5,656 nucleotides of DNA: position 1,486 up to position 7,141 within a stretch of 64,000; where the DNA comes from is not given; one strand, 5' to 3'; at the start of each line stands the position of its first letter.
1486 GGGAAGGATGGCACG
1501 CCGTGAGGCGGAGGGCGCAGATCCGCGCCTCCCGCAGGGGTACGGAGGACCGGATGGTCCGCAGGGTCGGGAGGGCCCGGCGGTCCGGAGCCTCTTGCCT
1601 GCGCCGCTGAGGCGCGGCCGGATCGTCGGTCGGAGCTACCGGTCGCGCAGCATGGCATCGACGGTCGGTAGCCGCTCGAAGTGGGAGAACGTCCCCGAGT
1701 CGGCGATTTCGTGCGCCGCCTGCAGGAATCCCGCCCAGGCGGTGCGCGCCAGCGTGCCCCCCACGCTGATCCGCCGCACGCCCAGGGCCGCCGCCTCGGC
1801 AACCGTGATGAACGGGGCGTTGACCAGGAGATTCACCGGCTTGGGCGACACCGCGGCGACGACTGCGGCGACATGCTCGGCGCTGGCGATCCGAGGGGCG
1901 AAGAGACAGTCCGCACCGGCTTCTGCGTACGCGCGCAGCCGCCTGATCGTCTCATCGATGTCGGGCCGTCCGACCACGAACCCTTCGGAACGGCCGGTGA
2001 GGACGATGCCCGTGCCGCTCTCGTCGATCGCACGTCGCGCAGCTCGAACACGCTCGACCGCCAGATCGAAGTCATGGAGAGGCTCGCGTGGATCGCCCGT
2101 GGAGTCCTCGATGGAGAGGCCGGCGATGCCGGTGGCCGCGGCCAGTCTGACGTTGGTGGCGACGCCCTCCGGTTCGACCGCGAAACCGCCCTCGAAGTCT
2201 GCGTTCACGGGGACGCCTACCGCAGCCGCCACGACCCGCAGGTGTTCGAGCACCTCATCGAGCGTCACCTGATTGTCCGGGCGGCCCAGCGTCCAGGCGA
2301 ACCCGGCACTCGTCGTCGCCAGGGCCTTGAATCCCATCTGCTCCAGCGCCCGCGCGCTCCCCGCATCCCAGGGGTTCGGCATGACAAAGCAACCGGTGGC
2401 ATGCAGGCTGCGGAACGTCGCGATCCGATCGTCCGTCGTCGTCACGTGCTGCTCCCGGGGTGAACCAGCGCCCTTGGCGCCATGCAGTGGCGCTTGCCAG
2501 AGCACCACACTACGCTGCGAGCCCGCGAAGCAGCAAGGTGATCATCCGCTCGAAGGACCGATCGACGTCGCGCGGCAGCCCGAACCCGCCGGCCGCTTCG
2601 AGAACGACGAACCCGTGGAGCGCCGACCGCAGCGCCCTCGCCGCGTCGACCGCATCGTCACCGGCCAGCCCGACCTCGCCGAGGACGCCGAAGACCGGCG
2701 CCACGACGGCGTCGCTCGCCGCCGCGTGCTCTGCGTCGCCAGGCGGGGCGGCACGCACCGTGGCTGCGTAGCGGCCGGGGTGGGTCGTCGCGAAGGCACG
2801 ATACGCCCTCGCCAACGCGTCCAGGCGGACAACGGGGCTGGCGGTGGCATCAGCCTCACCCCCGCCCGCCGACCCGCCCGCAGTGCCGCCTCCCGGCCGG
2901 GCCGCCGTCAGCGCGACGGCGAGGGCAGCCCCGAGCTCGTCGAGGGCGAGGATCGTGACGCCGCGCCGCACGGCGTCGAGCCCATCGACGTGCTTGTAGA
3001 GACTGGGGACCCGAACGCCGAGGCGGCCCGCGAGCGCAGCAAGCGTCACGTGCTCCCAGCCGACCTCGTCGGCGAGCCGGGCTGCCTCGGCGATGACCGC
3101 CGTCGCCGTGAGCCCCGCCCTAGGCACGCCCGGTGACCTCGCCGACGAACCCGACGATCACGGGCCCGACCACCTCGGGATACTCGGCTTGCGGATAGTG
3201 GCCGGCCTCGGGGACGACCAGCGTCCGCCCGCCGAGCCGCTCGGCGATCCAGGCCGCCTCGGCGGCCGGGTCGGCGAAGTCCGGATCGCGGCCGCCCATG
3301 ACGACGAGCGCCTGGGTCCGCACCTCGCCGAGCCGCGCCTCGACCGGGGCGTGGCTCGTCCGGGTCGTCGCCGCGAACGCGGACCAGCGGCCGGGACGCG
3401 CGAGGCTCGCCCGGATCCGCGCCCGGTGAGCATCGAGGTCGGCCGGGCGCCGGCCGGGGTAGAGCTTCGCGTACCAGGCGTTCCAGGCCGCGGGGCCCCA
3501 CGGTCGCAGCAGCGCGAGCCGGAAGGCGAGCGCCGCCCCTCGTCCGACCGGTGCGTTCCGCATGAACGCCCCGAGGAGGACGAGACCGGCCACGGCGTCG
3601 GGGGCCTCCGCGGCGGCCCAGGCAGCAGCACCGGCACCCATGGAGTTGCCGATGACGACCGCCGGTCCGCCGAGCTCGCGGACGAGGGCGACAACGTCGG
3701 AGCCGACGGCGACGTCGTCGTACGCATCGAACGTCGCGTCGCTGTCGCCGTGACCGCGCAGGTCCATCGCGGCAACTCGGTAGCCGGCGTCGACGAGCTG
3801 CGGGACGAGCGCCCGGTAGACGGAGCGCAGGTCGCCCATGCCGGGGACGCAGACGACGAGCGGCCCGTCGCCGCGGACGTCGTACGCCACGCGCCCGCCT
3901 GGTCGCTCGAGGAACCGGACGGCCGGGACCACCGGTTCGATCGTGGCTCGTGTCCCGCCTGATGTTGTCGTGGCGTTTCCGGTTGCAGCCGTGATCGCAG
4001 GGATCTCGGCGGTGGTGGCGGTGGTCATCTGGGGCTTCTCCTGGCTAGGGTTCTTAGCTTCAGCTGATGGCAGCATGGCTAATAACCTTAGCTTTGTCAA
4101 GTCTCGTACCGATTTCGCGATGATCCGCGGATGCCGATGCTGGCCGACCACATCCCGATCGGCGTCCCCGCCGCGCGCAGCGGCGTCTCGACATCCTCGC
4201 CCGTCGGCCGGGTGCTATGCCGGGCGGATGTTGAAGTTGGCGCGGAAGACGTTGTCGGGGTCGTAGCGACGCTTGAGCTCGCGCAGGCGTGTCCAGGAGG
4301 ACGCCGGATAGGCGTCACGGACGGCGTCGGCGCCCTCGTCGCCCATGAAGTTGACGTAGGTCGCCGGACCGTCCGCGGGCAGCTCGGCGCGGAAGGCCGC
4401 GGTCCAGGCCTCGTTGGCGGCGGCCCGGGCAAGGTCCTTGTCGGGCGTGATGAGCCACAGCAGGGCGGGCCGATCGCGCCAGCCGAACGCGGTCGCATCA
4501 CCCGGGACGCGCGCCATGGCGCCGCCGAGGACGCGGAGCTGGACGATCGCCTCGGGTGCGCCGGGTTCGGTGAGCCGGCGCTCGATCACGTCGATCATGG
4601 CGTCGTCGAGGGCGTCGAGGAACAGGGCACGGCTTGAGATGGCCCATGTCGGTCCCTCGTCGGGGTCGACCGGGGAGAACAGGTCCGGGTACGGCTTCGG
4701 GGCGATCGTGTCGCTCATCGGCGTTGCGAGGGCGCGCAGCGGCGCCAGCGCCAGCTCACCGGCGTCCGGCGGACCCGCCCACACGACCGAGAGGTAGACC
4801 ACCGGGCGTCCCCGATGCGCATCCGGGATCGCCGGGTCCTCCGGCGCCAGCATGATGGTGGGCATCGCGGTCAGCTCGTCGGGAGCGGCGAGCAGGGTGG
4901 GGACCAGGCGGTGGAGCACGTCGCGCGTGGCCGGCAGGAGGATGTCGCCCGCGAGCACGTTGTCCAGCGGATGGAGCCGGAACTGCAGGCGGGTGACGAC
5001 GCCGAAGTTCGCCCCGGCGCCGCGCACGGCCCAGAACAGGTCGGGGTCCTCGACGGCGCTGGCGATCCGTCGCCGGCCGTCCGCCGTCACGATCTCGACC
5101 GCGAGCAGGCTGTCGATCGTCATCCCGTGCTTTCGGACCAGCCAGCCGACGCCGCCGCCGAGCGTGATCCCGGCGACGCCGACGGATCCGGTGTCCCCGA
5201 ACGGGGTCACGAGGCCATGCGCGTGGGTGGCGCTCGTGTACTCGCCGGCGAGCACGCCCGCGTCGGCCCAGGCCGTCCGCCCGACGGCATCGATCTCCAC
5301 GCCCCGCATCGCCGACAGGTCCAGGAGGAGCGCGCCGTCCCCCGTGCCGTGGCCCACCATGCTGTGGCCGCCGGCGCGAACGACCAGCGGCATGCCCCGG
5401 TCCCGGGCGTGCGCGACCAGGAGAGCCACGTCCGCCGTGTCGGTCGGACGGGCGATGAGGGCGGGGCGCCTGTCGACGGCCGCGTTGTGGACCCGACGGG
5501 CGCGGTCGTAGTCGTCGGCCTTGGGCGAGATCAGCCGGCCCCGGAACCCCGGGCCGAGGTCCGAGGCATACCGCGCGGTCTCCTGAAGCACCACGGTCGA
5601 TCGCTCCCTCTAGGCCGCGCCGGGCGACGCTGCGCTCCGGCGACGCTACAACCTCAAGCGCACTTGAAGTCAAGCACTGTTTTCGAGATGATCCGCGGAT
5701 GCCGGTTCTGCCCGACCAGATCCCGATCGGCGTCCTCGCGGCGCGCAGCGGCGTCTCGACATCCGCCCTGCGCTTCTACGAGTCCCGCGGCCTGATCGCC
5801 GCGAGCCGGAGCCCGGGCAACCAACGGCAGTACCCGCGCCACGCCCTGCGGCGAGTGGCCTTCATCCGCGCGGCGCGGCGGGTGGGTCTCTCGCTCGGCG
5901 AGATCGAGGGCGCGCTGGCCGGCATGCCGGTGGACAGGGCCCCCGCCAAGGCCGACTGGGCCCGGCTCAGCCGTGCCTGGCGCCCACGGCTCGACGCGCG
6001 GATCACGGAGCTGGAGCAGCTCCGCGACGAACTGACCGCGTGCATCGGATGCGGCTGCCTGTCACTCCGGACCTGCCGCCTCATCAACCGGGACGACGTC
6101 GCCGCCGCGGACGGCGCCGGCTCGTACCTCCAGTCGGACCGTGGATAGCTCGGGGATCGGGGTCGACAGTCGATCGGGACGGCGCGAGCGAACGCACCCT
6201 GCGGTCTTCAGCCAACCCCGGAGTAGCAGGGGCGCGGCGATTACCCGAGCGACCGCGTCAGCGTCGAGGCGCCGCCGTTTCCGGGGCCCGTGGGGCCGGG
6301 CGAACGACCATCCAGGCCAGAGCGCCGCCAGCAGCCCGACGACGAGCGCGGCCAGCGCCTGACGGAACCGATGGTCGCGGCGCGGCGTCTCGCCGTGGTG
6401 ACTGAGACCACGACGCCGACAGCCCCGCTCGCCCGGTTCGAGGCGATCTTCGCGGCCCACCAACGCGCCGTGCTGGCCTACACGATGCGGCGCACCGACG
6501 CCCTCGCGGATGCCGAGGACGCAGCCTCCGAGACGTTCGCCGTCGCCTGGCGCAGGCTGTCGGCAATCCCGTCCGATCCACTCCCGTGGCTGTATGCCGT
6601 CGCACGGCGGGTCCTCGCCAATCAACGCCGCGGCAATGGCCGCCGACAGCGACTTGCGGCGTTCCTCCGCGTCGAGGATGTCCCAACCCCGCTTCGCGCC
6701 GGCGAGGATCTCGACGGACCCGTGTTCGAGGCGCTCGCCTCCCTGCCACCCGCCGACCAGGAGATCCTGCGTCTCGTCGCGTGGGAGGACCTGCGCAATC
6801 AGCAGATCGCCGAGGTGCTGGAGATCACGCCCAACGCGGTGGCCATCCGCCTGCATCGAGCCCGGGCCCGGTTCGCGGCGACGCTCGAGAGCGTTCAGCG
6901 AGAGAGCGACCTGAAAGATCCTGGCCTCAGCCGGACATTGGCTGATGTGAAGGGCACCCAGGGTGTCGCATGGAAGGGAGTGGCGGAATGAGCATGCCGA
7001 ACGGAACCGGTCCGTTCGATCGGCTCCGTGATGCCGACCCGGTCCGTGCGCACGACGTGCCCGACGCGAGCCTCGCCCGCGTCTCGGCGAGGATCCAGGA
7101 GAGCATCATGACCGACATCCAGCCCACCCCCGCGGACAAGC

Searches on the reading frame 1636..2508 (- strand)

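Call 48: search_protein_families(library=pfam, proteins=[window:1636-2508:-], max_evalue=0.001)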
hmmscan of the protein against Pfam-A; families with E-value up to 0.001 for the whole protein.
window:1636-2508:- (290 aa): 1 family
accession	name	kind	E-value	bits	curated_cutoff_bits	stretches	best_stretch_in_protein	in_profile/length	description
PF13714.12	PEP_mutase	-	5.7e-75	252.4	31.5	1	32-268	1-239/240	Phosphoenolpyruvate phosphomutase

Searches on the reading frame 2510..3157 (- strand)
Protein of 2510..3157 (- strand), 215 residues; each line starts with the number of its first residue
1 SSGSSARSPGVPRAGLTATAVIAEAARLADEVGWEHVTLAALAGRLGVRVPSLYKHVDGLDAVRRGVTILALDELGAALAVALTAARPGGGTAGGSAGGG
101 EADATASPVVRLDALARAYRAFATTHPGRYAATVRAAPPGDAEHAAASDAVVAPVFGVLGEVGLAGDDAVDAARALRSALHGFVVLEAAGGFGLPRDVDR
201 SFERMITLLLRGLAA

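Call 48: search_protein_families(library=pfam, proteins=[window:2510-3157:-], max_evalue=0.001)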
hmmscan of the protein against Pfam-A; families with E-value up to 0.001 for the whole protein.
window:2510-3157:- (215 aa): 2 families
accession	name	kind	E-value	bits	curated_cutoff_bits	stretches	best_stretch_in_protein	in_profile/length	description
PF13305.11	TetR_C_33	-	1.1e-28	100.3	26.8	1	112-208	1-102/103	Tetracyclin repressor-like, C-terminal domain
PF00440.29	TetR_N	-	2.5e-05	24.4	24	1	22-56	2-36/47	Bacterial regulatory proteins, tetR family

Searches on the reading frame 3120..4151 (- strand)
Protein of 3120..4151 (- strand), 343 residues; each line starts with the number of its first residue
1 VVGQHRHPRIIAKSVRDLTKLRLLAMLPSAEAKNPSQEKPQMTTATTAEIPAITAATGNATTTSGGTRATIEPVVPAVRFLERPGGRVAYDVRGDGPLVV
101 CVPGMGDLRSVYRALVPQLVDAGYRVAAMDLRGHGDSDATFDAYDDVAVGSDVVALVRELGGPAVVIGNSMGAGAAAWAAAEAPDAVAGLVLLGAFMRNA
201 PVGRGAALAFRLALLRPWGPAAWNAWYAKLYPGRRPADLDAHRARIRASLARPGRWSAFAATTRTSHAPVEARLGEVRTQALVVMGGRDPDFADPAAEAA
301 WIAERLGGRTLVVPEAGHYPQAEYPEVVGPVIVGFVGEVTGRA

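Call 48: search_protein_families(library=pfam, proteins=[window:3120-4151:-], max_evalue=0.001)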
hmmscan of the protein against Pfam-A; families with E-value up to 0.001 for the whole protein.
window:3120-4151:- (343 aa): 3 families
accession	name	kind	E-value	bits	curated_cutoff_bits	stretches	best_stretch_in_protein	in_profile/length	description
PF12697.13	Abhydrolase_6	-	1.1e-23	85.5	26.3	1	99-328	1-214/217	Alpha/beta hydrolase family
PF00561.26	Abhydrolase_1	-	2.3e-21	77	25.8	1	97-321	1-241/245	alpha/beta hydrolase fold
PF12146.15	Hydrolase_4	-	4.8e-19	69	27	1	98-290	6-203/239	Serine aminopeptidase, S33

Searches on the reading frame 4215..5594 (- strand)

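Call 30: search_protein_families(library=pfam, proteins=[window:4215-5594:-], max_evalue=0.001)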
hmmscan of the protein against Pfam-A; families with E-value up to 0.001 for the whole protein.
window:4215-5594:- (459 aa): 2 families
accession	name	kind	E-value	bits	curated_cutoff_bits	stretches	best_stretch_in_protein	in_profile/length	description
PF01565.28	FAD_binding_4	-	5.6e-29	101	26.4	1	44-175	1-135/139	FAD binding domain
PF08031.17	BBE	-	8.6e-09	35.7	20.6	1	412-457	1-45/45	Berberine and berberine like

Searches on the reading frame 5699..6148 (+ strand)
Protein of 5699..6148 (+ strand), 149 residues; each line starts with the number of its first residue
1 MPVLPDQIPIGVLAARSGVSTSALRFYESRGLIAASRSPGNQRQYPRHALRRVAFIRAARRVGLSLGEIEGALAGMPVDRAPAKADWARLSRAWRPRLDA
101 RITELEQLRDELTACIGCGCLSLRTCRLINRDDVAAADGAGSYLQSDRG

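Call 30: search_protein_families(library=pfam, proteins=[window:5699-6148:+], max_evalue=0.001)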
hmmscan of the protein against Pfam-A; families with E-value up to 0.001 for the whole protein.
window:5699-6148:+ (149 aa): 3 families
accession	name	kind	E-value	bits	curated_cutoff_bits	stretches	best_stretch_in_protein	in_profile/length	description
PF09278.17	MerR-DNA-bind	-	8.6e-19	68.4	25.4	1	50-115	1-65/65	MerR, DNA binding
PF13411.12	MerR_1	-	8.2e-15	55.1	21.6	1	10-74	3-67/69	MerR HTH family regulatory protein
PF00376.29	MerR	-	4e-13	49.4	28.2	1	10-45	2-38/38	MerR family regulatory protein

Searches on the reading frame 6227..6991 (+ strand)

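Call 30: search_protein_families(library=pfam, proteins=[window:6227-6991:+], max_evalue=0.001)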
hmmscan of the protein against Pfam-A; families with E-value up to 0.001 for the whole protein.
window:6227-6991:+ (254 aa): 4 families
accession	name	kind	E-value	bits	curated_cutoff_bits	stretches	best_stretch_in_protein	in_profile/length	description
PF08281.18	Sigma70_r4_2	-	1.2e-13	50.9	25.7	1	168-215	6-53/54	Sigma-70, region 4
PF04542.20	Sigma70_r2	-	4.9e-09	36.3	24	1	75-140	2-71/71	Sigma-70 region 2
PF04545.22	Sigma70_r4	-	2.8e-06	27.2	24.1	1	169-215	1-47/50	Sigma-70, region 4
PF07638.17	Sigma70_ECF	-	0.0003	21.2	21.1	1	124-221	89-184/185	ECF sigma factor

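Call 53: search_protein_families(library=ncbifam, proteins=[window:6227-6991:+], max_evalue=0.001)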
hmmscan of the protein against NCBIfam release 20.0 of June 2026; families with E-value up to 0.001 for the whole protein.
window:6227-6991:+ (254 aa): 50 families (the best 25 are shown)
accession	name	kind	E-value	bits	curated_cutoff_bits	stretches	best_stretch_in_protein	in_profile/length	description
TIGR02937.1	sigma70-ECF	superfamily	5.8e-17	61.8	42.9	1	71-215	3-160/165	sigma-70 family RNA polymerase sigma factor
TIGR02989.1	Sig-70_gvs1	subfamily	1e-16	61.2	124.55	1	70-216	2-154/158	RNA polymerase sigma-70 factor, Rhodopirellula/Verrucomicrobium family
TIGR02983.1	SigE-fam_strep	subfamily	3.3e-16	59.6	141.55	1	70-222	7-160/162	SigE family RNA polymerase sigma factor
TIGR02985.1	Sig70_bacteroi1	subfamily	1.5e-15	57.7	126.4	1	70-217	2-159/162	RNA polymerase sigma-70 factor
NF007227.0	PRK09645.1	subfamily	2.1e-15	57.1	202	1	62-222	6-172/177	sigma-70 family RNA polymerase sigma factor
TIGR02950.1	SigM_subfam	subfamily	1.1e-13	51.3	147.95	1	72-219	3-157/159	RNA polymerase sigma factor, SigM family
NF058625.1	sigma_PG0214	equivalog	1.3e-13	51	130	1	70-224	5-165/170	GFO_1088 family ECF-type sigma factor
TIGR02952.1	Sig70_famx2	equivalog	2.7e-12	46.9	206.45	1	71-216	13-166/170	ECF subfamily RNA polymerase sigma factor, BldN family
NF006089.0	PRK08241.1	subfamily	2.4e-11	43.3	240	1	62-145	15-100/343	RNA polymerase subunit sigma-70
NF009165.0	PRK12512.1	equivalog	3.3e-11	43.1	198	1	74-223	30-182/184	RNA polymerase sigma factor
TIGR02959.1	SigZ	equivalog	2.6e-10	40.4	168.65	1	77-222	3-150/170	RNA polymerase sigma factor SigZ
NF007215.0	PRK09637.1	equivalog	1.1e-09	38.5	212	1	71-221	3-155/181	RNA polymerase sigma factor SigZ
NF004113.0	PRK05602.1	equivalog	1.3e-09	38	208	1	71-226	47-207/211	RNA polymerase sigma factor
NF009170.0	PRK12517.1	subfamily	1.5e-09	37.5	197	1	70-227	24-183/188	RNA polymerase sigma factor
NF009166.1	PRK12513.1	equivalog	8.2e-09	35.4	206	1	69-223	22-189/193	RNA polymerase sigma factor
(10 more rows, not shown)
